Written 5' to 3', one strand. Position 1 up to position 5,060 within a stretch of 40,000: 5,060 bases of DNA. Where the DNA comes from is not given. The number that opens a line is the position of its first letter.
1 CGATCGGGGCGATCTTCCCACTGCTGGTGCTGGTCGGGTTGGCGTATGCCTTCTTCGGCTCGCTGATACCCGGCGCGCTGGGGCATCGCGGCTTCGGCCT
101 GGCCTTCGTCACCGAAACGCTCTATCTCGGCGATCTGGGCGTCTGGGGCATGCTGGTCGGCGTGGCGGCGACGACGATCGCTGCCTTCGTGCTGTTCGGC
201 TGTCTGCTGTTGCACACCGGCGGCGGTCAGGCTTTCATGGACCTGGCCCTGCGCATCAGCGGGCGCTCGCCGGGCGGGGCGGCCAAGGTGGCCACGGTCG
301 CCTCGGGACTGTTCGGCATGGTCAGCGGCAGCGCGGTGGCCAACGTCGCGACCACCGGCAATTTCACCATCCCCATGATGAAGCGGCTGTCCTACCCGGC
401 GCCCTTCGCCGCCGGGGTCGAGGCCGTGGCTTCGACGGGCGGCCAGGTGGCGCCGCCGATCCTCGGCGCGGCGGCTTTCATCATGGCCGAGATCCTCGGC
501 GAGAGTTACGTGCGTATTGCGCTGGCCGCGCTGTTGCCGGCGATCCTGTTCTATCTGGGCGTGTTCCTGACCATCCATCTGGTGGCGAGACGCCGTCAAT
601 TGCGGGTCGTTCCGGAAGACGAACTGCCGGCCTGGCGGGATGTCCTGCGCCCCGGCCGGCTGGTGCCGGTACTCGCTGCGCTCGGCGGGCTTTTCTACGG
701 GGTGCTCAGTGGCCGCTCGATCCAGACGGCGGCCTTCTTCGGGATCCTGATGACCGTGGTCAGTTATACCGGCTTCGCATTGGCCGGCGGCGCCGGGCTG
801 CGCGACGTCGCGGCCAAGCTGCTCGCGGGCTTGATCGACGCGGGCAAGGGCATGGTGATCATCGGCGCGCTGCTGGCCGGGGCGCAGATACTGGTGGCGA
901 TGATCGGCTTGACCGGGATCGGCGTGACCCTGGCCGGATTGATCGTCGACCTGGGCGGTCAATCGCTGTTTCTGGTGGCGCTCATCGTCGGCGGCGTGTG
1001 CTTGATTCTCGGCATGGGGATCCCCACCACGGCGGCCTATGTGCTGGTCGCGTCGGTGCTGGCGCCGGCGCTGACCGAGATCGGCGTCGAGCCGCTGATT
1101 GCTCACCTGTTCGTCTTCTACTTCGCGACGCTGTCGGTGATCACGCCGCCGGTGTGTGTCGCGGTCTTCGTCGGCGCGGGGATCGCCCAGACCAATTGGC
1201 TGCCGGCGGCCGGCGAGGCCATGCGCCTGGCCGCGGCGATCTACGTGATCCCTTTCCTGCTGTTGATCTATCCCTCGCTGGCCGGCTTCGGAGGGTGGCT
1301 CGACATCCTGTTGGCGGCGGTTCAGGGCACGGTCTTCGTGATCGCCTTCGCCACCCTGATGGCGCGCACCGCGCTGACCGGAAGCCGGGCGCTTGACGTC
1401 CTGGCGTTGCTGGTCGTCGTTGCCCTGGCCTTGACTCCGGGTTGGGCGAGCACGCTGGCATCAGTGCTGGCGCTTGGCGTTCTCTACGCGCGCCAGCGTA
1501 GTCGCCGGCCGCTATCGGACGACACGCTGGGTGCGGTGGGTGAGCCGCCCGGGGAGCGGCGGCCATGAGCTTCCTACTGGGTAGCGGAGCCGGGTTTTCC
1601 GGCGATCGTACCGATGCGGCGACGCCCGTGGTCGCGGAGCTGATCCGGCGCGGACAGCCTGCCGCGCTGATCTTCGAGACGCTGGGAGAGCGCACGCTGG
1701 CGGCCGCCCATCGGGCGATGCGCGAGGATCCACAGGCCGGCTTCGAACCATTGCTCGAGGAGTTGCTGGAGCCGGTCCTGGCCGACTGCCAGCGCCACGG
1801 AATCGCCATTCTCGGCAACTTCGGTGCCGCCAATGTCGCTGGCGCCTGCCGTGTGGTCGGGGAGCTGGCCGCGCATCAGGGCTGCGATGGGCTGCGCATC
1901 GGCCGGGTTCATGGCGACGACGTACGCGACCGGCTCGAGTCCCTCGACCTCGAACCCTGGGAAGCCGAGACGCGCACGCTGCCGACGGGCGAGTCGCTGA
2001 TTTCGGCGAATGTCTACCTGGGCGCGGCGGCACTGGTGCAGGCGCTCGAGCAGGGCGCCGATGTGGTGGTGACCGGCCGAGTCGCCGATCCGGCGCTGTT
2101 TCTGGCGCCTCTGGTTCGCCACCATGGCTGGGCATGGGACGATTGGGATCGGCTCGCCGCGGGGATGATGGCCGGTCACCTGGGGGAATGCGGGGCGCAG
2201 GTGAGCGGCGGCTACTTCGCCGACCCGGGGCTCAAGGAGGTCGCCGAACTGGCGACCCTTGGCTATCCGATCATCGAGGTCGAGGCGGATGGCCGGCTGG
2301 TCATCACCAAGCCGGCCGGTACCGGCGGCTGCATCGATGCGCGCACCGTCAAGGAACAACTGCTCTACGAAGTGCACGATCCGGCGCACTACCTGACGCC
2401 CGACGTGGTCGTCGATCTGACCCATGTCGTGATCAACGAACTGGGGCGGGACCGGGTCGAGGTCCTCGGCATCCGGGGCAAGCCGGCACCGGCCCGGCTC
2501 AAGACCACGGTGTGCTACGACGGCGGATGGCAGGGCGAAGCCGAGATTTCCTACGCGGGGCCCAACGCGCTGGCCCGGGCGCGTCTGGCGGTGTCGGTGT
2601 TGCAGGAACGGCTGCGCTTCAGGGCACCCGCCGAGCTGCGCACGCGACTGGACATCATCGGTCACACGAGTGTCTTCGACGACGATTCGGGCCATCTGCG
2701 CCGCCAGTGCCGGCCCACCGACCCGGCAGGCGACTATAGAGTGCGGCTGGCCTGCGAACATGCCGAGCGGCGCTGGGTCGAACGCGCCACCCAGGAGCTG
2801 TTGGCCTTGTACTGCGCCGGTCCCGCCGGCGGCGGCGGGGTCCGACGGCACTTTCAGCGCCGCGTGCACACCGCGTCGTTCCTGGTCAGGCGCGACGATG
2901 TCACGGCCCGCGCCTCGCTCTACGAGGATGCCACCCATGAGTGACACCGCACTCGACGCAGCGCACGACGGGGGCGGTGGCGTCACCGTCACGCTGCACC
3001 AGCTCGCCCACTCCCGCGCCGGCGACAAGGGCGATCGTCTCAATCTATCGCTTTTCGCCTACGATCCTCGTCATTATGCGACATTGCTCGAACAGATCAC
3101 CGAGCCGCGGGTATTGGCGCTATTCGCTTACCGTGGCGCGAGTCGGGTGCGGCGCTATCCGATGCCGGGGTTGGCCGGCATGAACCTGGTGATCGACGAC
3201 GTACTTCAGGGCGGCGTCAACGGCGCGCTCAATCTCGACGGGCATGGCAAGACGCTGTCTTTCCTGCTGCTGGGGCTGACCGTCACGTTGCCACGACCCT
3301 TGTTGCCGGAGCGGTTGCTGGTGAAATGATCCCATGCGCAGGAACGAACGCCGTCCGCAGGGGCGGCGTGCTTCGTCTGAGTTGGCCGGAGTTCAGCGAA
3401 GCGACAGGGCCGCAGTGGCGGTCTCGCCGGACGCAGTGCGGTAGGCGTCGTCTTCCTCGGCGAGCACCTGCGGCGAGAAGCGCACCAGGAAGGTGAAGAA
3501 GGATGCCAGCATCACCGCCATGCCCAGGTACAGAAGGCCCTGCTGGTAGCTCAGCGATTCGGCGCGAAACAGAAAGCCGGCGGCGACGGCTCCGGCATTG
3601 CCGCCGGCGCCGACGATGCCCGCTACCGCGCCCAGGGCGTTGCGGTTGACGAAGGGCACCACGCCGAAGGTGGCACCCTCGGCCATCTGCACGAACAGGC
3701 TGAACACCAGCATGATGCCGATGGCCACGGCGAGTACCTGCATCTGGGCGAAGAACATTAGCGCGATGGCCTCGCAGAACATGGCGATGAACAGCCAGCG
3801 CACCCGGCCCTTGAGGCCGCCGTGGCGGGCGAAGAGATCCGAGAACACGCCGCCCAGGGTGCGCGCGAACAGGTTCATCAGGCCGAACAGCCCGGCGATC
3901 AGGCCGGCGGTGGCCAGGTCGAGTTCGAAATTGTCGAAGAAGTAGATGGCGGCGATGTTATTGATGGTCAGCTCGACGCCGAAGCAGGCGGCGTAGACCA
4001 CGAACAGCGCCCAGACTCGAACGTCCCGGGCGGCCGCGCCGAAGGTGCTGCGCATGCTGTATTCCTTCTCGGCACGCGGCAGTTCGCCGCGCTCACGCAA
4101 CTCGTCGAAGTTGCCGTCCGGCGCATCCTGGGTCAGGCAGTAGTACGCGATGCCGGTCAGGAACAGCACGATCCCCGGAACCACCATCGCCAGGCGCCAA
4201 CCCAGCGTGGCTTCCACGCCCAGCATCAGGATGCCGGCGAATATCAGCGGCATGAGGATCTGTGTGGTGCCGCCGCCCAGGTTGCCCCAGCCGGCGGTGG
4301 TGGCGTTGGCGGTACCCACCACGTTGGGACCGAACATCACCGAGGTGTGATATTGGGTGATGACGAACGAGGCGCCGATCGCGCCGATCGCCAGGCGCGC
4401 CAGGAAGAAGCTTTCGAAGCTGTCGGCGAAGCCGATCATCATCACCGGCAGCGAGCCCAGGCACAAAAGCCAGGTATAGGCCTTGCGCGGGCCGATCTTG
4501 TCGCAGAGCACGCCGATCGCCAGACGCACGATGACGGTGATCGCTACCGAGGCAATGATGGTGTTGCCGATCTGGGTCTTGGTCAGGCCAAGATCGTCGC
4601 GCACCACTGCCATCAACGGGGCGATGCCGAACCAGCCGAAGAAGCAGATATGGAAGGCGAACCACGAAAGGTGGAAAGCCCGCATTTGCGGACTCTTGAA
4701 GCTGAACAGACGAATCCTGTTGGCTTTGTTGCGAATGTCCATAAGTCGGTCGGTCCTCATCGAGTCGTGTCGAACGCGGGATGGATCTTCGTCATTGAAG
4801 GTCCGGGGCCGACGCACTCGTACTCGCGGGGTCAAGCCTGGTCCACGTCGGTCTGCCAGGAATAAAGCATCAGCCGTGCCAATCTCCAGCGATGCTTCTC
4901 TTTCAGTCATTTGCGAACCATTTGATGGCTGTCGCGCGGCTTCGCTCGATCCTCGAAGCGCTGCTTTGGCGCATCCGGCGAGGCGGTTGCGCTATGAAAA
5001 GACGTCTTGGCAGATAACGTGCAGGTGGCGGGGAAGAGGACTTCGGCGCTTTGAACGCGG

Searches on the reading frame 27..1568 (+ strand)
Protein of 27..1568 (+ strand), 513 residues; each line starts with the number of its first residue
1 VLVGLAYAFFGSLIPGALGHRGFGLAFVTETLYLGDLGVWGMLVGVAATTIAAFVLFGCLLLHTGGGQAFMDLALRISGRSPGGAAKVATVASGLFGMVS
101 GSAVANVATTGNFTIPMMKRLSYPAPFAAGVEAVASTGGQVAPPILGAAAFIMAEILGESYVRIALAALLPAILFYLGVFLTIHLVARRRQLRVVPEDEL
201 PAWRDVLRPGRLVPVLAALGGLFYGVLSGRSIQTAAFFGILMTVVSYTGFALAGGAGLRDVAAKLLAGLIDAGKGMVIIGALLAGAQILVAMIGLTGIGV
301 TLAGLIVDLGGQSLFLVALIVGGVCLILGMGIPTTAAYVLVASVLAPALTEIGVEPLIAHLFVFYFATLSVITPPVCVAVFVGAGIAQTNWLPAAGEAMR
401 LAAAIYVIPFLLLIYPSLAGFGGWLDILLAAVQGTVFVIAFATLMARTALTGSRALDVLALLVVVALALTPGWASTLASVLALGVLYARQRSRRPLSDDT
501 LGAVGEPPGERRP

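Call 90: search_protein_families(library=pfam, proteins=[window:27-1568:+], max_evalue=0.00001)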
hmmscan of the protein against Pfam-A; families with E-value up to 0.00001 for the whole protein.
window:27-1568:+ (513 aa): 2 families
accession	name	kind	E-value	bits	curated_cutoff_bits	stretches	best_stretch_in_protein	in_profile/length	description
PF06808.19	DctM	-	5e-78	263.2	23.8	1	46-419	50-405/413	Tripartite ATP-independent periplasmic transporter, DctM component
PF03600.22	CitMHS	-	9.2e-07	28.7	31.9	1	49-358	43-330/336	Citrate transporter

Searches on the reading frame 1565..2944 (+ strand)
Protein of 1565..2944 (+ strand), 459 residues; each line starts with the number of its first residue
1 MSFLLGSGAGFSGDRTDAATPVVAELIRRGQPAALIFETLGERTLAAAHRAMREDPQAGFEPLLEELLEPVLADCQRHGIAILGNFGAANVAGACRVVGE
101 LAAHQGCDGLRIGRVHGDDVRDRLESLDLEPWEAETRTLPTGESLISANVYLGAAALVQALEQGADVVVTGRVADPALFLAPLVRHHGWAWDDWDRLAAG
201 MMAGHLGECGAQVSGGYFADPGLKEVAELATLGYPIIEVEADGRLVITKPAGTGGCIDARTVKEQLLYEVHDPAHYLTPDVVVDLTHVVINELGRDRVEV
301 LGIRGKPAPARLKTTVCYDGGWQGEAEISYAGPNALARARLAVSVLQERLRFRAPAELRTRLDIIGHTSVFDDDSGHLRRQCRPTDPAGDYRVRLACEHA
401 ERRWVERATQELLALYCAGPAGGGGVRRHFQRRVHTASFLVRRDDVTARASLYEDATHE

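Call 90: search_protein_families(library=pfam, proteins=[window:1565-2944:+], max_evalue=0.00001)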
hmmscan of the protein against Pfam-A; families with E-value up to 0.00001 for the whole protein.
window:1565-2944:+ (459 aa): 1 family
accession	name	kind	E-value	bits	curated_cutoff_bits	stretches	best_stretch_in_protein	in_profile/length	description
PF07287.17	AtuA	-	4.1e-132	441.5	22.8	1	5-451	3-436/437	Acyclic terpene utilisation family protein AtuA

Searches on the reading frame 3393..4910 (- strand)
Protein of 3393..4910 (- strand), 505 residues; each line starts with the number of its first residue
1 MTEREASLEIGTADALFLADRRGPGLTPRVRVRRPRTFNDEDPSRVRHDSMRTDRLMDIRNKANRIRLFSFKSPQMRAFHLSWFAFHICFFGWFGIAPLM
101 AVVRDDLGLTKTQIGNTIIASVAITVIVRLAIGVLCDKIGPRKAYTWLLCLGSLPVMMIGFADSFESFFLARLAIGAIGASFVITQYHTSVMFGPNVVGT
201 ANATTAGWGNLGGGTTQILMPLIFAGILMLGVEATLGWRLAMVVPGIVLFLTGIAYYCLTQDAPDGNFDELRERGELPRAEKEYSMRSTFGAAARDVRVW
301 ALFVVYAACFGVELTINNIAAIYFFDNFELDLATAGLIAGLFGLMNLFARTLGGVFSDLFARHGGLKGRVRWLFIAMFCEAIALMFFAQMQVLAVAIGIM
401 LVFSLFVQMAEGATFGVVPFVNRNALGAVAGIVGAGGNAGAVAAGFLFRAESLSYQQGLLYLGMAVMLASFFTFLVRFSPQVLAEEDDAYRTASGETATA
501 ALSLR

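Call 90: search_protein_families(library=pfam, proteins=[window:3393-4910:-], max_evalue=0.00001)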
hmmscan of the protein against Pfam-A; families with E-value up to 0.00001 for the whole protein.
window:3393-4910:- (505 aa): 1 family
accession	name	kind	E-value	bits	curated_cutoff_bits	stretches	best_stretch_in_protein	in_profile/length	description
PF07690.21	MFS_1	-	3.7e-28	98.9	33.4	1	83-444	2-346/347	Major Facilitator Superfamily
